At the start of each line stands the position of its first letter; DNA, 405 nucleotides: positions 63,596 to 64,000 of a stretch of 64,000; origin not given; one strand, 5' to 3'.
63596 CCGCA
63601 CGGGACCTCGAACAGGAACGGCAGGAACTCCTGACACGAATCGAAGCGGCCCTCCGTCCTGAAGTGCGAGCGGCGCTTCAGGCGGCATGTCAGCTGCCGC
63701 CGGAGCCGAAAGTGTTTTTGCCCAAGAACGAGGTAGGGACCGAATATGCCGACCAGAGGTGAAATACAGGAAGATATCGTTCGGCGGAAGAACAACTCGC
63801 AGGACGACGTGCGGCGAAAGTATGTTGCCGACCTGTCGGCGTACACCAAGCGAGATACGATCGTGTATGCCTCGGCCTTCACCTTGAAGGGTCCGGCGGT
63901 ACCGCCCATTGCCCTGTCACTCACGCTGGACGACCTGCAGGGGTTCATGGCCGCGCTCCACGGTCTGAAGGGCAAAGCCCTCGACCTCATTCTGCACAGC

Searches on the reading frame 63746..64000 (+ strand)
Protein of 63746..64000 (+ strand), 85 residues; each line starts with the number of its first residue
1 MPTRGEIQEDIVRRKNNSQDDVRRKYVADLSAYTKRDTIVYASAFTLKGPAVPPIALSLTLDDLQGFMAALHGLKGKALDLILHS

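Call 40: search_protein_families(library=pfam, proteins=[window:63746-63997:+], max_evalue=0.001)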
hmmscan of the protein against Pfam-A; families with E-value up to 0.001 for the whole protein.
window:63746-63997:+ (84 aa): 0 families

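Call 42: search_protein_families(library=ncbifam, proteins=[window:63746-63997:+], max_evalue=0.1)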
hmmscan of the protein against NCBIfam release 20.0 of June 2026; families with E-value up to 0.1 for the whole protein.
window:63746-63997:+ (84 aa): 0 families

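Call 68: search_dna_similar(query=window:63746-64000:+, collection=plasmids, mode=protein, max_evalue=0.001, max_rows=8)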
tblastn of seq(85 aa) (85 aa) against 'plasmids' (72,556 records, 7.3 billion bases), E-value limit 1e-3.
Records with a match: 3; places in all: 3; records where one place covers at least 80% of the query: 2.
Best place of each record, by identity: <60% 3.
By first word of the organism name: Klebsiella 1; Acidiphilium 1; Pseudomonas 1.
By predicted mobility (MOB-suite, as given by PLSDB): non-mobilizable 3.
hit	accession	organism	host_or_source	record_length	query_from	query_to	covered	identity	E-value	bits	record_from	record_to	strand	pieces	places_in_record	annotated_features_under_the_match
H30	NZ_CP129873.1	Klebsiella pneumoniae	Homo sapiens,whole organism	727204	1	85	100%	36.4%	2e-11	64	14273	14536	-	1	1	periplasmic serine protease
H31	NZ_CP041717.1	Acidiphilium multivorum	Cell culture,activated sludge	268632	20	85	78%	46.3%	3e-7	53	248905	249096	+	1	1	hypothetical protein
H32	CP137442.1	Pseudomonas aeruginosa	Homo sapiens,urine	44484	1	85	100%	35.6%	6e-6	49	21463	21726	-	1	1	ATP-dependent Clp protease proteolytic subunit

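Call 69: get_annotated_region(hit=H30, flank=4000)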
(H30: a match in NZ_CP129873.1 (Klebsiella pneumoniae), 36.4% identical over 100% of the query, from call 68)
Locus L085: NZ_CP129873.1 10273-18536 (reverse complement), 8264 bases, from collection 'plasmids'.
description: Klebsiella pneumoniae strain 2020S09-154 plasmid p2020S09-154-727k, complete sequence
organism: Klebsiella pneumoniae (NCBI taxid 573)
taxonomy: Bacteria; Pseudomonadota; Gammaproteobacteria; Enterobacterales; Enterobacteriaceae; Klebsiella; Klebsiella pneumoniae
host: -; source: Homo sapiens,whole organism; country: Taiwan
typing (MOB-suite, as given by PLSDB): non-mobilizable; mating-pair formation MPF_T
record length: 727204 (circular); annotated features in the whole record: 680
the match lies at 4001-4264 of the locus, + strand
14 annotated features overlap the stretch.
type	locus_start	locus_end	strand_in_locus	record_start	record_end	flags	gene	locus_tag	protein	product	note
CDS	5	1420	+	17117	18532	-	-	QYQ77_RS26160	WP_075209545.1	DnaB-like helicase C-terminal domain-containing protein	GO:0006260 - DNA replication [Evidence IEA]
CDS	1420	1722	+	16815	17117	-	-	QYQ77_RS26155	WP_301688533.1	helix-turn-helix domain-containing protein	-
CDS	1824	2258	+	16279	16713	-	-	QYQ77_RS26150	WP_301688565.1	hypothetical protein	-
CDS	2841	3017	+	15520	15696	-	-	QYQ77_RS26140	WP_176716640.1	hypothetical protein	-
CDS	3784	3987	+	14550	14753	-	-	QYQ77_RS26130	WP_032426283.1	hypothetical protein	-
CDS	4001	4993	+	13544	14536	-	-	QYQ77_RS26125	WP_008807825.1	periplasmic serine protease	-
CDS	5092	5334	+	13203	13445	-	-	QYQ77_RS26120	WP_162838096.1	DNA polymerase III subunit theta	-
CDS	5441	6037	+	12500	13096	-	-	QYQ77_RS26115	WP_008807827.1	DUF1367 family protein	-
CDS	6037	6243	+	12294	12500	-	-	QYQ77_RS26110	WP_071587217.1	hypothetical protein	-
CDS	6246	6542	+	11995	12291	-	-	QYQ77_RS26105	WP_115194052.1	DUF1364 domain-containing protein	-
CDS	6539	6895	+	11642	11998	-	-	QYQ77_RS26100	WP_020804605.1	RusA family crossover junction endodeoxyribonuclease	-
CDS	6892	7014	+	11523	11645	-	-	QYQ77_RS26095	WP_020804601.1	hypothetical protein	-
CDS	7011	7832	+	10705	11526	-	-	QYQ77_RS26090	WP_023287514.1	antitermination protein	GO:0006355 - regulation of DNA-templated transcription [Evidence IEA]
CDS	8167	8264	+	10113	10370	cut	-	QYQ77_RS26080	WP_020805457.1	hypothetical protein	-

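Call 70: search_protein_families(library=padloc, proteins=[window:63746-63997:+], max_evalue=0.001)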
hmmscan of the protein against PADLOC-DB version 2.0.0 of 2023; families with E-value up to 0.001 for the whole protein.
window:63746-63997:+ (84 aa): 0 families
